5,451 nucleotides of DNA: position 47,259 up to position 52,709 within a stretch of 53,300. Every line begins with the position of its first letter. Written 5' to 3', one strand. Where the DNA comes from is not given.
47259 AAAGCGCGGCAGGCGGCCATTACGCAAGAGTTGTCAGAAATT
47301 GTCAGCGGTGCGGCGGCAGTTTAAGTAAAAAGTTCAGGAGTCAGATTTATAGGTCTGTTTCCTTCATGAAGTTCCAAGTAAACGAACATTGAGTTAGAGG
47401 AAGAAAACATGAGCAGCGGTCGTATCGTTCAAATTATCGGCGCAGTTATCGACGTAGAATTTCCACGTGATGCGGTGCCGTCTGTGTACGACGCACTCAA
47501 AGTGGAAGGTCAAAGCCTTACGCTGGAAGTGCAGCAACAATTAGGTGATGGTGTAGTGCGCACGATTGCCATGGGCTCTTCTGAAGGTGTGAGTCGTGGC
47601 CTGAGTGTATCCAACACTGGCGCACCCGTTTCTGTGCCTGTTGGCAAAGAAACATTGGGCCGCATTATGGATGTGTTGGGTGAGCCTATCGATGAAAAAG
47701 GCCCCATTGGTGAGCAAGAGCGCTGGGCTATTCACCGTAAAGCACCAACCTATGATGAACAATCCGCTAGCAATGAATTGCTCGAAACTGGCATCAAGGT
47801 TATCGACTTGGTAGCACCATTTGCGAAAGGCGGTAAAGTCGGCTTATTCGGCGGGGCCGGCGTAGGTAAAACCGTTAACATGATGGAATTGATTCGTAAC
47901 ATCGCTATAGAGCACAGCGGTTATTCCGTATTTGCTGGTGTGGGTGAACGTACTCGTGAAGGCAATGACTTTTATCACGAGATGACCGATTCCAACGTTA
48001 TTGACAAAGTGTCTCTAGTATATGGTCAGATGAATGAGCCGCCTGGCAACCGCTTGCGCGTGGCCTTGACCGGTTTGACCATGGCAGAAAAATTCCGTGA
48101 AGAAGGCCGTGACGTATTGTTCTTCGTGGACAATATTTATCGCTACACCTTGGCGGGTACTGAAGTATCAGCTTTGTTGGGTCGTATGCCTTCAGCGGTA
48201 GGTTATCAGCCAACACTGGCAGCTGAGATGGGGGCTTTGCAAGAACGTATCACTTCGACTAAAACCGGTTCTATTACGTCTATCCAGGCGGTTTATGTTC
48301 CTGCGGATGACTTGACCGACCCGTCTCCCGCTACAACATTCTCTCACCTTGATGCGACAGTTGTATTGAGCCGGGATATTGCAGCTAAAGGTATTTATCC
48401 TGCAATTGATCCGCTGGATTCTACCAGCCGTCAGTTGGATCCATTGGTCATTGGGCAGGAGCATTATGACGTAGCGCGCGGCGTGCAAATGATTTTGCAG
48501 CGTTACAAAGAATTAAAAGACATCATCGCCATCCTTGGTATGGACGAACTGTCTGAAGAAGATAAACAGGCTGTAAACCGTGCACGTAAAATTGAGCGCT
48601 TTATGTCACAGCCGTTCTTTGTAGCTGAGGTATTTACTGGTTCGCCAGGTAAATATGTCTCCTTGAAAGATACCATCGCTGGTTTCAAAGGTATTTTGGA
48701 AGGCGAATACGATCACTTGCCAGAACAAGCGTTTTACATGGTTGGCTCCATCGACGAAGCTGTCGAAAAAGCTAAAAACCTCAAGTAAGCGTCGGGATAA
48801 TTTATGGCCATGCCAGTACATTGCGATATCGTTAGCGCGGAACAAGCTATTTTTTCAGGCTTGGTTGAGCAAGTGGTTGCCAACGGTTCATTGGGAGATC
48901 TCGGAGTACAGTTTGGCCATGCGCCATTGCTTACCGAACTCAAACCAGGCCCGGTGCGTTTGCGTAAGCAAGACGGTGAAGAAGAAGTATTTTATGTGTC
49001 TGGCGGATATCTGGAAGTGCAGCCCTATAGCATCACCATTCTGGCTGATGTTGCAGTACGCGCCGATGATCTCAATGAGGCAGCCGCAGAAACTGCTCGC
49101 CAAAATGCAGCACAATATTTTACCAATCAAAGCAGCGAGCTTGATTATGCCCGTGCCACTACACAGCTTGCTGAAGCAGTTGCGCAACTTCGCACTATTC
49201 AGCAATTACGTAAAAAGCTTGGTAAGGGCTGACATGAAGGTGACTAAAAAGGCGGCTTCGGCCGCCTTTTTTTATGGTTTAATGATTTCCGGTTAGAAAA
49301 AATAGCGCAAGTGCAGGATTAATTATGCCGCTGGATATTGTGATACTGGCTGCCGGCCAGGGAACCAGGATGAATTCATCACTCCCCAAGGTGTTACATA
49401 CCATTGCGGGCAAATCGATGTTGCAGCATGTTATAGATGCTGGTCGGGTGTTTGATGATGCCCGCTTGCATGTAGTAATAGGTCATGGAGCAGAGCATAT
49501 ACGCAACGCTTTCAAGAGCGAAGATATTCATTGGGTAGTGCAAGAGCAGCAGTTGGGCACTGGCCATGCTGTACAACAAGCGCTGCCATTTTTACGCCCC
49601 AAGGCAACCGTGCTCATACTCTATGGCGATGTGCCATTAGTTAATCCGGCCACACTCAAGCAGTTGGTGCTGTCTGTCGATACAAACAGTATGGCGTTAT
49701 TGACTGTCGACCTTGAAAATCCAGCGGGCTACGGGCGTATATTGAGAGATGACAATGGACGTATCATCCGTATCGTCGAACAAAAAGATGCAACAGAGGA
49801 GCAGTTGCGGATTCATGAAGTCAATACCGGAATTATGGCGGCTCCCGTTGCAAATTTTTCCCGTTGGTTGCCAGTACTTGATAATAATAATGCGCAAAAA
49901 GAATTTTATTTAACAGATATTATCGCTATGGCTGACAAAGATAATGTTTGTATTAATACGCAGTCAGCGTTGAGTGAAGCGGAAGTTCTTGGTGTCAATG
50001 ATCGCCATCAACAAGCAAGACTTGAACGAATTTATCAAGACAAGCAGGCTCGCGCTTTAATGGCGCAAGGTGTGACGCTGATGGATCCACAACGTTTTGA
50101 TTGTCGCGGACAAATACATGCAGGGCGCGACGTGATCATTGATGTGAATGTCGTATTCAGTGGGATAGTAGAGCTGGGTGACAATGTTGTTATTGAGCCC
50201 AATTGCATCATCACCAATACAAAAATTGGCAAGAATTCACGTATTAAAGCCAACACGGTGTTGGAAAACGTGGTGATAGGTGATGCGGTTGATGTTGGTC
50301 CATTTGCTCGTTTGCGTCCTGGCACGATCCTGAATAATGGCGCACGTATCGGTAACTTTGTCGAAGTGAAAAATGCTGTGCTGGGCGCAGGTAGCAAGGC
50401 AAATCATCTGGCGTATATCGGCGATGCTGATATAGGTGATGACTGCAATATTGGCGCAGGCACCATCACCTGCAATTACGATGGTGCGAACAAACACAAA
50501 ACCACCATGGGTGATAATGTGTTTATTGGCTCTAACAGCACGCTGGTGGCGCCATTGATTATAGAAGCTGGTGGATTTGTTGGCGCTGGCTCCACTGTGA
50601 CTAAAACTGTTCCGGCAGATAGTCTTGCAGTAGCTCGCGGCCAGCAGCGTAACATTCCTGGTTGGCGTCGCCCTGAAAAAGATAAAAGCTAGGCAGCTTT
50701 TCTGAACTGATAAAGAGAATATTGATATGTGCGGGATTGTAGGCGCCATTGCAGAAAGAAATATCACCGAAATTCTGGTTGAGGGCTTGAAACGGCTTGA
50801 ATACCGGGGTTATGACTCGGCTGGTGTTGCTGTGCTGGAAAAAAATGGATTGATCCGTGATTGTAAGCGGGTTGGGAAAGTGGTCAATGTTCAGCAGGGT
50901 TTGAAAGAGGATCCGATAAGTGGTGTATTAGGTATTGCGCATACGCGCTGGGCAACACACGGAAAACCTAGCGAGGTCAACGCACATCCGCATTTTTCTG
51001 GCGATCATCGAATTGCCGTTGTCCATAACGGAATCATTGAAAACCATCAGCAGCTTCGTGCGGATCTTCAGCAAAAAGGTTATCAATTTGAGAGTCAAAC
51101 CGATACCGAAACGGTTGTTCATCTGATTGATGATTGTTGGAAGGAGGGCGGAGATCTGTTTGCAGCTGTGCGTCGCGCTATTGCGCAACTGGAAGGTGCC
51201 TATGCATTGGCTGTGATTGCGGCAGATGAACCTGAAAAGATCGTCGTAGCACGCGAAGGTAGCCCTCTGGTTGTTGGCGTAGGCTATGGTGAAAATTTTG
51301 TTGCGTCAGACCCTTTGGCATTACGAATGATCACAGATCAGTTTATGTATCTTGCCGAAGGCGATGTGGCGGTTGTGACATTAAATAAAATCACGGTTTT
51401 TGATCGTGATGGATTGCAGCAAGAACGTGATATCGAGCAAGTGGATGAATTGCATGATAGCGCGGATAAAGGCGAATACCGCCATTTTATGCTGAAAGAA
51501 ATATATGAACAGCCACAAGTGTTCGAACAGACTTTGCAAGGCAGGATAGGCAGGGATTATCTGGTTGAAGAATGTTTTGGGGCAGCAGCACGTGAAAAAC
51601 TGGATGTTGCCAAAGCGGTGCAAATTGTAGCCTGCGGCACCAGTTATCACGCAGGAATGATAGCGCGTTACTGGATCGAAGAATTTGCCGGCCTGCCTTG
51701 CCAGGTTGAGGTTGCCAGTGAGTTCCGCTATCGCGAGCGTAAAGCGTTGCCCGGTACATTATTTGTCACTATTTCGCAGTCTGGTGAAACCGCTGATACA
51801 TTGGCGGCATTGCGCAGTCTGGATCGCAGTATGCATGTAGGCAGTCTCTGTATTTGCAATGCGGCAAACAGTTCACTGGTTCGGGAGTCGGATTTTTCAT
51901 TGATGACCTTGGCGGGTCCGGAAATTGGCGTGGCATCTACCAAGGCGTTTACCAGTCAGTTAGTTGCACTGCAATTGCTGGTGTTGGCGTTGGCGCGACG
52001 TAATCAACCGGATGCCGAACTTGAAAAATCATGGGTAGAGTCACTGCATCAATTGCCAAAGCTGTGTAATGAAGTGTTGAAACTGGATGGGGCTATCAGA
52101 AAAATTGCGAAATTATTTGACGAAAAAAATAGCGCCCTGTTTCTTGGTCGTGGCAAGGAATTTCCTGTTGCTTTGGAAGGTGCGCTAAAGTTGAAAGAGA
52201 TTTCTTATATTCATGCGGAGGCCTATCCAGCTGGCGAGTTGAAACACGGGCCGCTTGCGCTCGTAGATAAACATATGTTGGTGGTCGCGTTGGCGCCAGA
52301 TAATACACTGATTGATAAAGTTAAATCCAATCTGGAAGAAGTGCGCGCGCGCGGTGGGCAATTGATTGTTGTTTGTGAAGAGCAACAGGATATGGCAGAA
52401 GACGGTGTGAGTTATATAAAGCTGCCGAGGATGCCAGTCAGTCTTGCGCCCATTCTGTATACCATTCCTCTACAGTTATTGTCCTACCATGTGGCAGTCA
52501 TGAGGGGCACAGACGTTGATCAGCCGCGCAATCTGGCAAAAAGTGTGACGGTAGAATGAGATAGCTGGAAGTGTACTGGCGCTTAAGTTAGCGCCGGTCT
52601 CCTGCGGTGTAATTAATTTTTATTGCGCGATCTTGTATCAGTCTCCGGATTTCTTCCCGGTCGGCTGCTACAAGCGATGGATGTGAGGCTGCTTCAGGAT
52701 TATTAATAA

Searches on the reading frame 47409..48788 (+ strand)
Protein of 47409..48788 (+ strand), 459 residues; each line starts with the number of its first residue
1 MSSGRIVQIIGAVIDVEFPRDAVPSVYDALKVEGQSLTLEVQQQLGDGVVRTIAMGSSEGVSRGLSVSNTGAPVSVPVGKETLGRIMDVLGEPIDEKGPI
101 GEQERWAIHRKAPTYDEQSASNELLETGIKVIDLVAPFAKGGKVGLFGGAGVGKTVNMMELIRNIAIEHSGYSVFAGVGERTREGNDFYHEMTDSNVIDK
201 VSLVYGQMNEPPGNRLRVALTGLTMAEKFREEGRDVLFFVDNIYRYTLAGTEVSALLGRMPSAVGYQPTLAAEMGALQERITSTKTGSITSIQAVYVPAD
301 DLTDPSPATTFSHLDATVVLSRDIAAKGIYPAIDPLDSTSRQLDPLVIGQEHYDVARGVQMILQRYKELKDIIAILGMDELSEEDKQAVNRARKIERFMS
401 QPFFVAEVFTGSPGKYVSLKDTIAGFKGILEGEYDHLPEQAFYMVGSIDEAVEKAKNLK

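Call 16: search_protein_families(library=ncbifam, proteins=[window:47409-48788:+], max_evalue=0.00001)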
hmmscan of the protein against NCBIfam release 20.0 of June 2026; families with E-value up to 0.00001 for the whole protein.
window:47409-48788:+ (459 aa): 35 families (the best 25 are shown)
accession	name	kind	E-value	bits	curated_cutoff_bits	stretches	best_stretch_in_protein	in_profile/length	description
TIGR01039.1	atpD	equivalog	3.1e-256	850.5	462.85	1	3-458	2-462/462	F0F1 ATP synthase subunit beta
TIGR03305.1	alt_F1F0_F1_bet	exception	4.5e-176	586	752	1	4-451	1-449/449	alternate F1F0 ATPase, F1 subunit beta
NF045858.1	glide_MMOB1670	exception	1.4e-150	503.2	850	1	23-455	253-690/705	MMOB1670 family gliding motility ATPase complex subunit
NF045934.1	MSC_0618_beta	exception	4.5e-130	434.5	570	1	4-450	1-449/451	MSC_0618 family F1-like ATPase beta subunit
TIGR03496.1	FliI_clade1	equivalog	7.1e-74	249.1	619.1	1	4-402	1-397/414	flagellar protein export ATPase FliI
TIGR02546.1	III_secr_ATP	equivalog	1.1e-72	245.1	604.75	1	3-402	6-404/423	type III secretion system ATPase SctN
TIGR01026.1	fliI_yscN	subfamily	4e-71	240.1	379.5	1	3-403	24-422/440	FliI/YscN family ATPase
TIGR03498.1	FliI_clade3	equivalog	1.2e-68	231.7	587.45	1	4-401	1-399/418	flagellar protein export ATPase FliI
TIGR03497.1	FliI_clade2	equivalog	6.4e-68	229.6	629.8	1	4-401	1-394/413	flagellar protein export ATPase FliI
NF005391.0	PRK06936.1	equivalog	4.1e-60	203.8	657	1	4-401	25-419/439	type III secretion system ATPase SctN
NF006012.0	PRK08149.1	equivalog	4.6e-58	197.2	594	1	8-403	15-413/431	type III secretion system ATPase SctN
NF006575.0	PRK09099.1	subfamily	1.8e-57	195.1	706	1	3-402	27-423/443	type III secretion system ATPase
NF005295.0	PRK06820.1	equivalog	4.2e-57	194.1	690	1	4-401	31-420/440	EscN/YscN/HrcN family type III secretion system ATPase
NF006290.1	PRK08472.1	equivalog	1.9e-56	191.8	644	1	4-401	20-414/433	flagellar protein export ATPase FliI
NF005535.1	PRK07196.1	equivalog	4.4e-51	174.2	715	1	60-404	76-418/434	flagellar protein export ATPase FliI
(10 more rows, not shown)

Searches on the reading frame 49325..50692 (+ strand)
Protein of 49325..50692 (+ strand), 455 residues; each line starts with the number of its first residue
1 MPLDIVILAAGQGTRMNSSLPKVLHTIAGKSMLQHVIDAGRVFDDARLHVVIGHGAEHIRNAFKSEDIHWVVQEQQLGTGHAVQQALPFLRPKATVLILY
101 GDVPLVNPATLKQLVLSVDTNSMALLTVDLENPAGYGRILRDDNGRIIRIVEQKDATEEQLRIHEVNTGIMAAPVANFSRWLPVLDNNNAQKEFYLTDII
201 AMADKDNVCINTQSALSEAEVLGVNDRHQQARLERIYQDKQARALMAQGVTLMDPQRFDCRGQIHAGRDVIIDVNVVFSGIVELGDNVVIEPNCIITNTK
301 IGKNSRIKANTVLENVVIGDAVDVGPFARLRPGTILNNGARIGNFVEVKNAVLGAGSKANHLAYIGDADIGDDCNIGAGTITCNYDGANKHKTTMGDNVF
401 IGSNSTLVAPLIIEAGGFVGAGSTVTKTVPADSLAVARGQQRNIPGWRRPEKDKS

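Call 16: search_protein_families(library=ncbifam, proteins=[window:49325-50692:+], max_evalue=0.00001)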
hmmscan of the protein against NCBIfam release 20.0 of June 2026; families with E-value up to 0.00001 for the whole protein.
window:49325-50692:+ (455 aa): 43 families (the best 25 are shown)
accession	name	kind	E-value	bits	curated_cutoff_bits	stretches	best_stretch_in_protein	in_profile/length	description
TIGR01173.1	glmU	equivalog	3.2e-189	629.5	366.85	1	4-452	2-451/452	bifunctional UDP-N-acetylglucosamine diphosphorylase/glucosamine-1-phosphate N-acetyltransferase GlmU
NF006986.0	PRK09451.1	equivalog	2.2e-187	623.5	725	1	3-454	6-456/456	bifunctional UDP-N-acetylglucosamine diphosphorylase/glucosamine-1-phosphate N-acetyltransferase GlmU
NF010934.1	PRK14354.1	equivalog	1.6e-152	508.1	450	1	6-448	3-446/447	bifunctional UDP-N-acetylglucosamine diphosphorylase/glucosamine-1-phosphate N-acetyltransferase GlmU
NF010935.0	PRK14355.1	equivalog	2.3e-150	501.2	718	1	5-453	6-458/459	bifunctional UDP-N-acetylglucosamine diphosphorylase/glucosamine-1-phosphate N-acetyltransferase GlmU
NF010933.0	PRK14353.1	equivalog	7e-146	486.4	505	2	4-304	7-309/453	bifunctional UDP-N-acetylglucosamine diphosphorylase/glucosamine-1-phosphate N-acetyltransferase GlmU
NF010932.0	PRK14352.1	equivalog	5.4e-143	477.2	611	1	4-451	8-460/488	bifunctional UDP-N-acetylglucosamine diphosphorylase/glucosamine-1-phosphate N-acetyltransferase GlmU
NF010937.0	PRK14357.1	equivalog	3.2e-140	468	658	1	5-451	3-442/448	bifunctional UDP-N-acetylglucosamine diphosphorylase/glucosamine-1-phosphate N-acetyltransferase GlmU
NF010936.0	PRK14356.1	equivalog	1.3e-139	466.1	666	1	6-445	9-451/456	bifunctional UDP-N-acetylglucosamine diphosphorylase/glucosamine-1-phosphate N-acetyltransferase GlmU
NF010940.0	PRK14360.1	equivalog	7.2e-137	456.6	602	1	4-452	3-450/452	bifunctional UDP-N-acetylglucosamine diphosphorylase/glucosamine-1-phosphate N-acetyltransferase GlmU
NF010938.0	PRK14358.1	equivalog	2.1e-128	428.9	500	1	2-449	7-456/481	bifunctional N-acetylglucosamine-1-phosphate uridyltransferase/glucosamine-1-phosphate acetyltransferase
NF010939.0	PRK14359.1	equivalog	1.6e-120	402.6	592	1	3-446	3-421/430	bifunctional UDP-N-acetylglucosamine diphosphorylase/glucosamine-1-phosphate N-acetyltransferase GlmU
TIGR03992.1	Arch_glmU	subfamily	4.5e-54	183.8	292.1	2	5-310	3-302/393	bifunctional sugar-1-phosphate nucleotidylyltransferase/acetyltransferase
NF041173.1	Sug_nt_acttase_Thmprot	equivalog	1.1e-37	130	600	2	281-386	230-337/405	bifunctional sugar-1-phosphate nucleotidylyltransferase/acetyltransferase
NF052502.1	man1P_GTase_Rv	exception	6.2e-20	71.3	440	2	4-156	2-161/352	mannose-1-phosphate guanylyltransferase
NF041313.1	UDPGP_AglF_Halo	equivalog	1.8e-15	57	400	1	4-210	2-209/234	UTP--glucose-1-phosphate uridylyltransferase AglF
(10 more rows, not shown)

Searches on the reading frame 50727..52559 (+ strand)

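Call 16: search_protein_families(library=ncbifam, proteins=[window:50727-52559:+], max_evalue=0.00001)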
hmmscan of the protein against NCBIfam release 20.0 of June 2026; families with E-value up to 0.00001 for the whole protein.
window:50727-52559:+ (610 aa): 12 families
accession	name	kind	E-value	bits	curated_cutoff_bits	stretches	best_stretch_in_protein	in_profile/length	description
NF001484.0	PRK00331.1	subfamily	5.7e-255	847.3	381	1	1-610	1-601/601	isomerizing glutamine--fructose-6-phosphate transaminase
TIGR01135.1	glmS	equivalog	1.6e-250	832.8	418.05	1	2-610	1-607/607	glutamine--fructose-6-phosphate transaminase (isomerizing)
NF041128.1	glucosaP_deam_GlmD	equivalog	1.1e-37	130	580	1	289-607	25-321/323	glucosamine-6-phosphate deaminase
NF046059.1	NagB_SO3506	equivalog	9.3e-37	127.1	430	1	294-605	37-325/330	glucosamine-6-phosphate deaminase NagB-II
TIGR01134.1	purF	equivalog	1.8e-31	110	350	1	2-218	1-218/432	amidophosphoribosyltransferase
TIGR01536.1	asn_synth_AEB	equivalog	3.1e-14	52.9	267.1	1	21-245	24-209/517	asparagine synthase (glutamine-hydrolyzing)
NF006949.0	PRK09431.1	equivalog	3e-12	45.9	499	1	84-237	58-203/554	asparagine synthase B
TIGR03104.1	trio_amidotrans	equivalog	2.4e-11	42.6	570.1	1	81-177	55-140/589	N-acetylglutaminylglutamine amidotransferase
TIGR03108.1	eps_aminotran_1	hypoth_equivalog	3.6e-10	39.2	816.9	1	85-176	59-139/628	XrtA/PEP-CTERM system amidotransferase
TIGR02815.1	agaS_fam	subfamily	1e-09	37.8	529.2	1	256-601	6-355/372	putative sugar isomerase, AgaS family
NF008481.0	PRK11382.1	equivalog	1.3e-09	37.7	430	1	297-601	46-332/340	fructoselysine 6-phosphate deglycase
TIGR03442.1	TIGR03442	equivalog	1.4e-06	27.9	218.65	1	70-196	86-223/251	ergothioneine biosynthesis protein EgtC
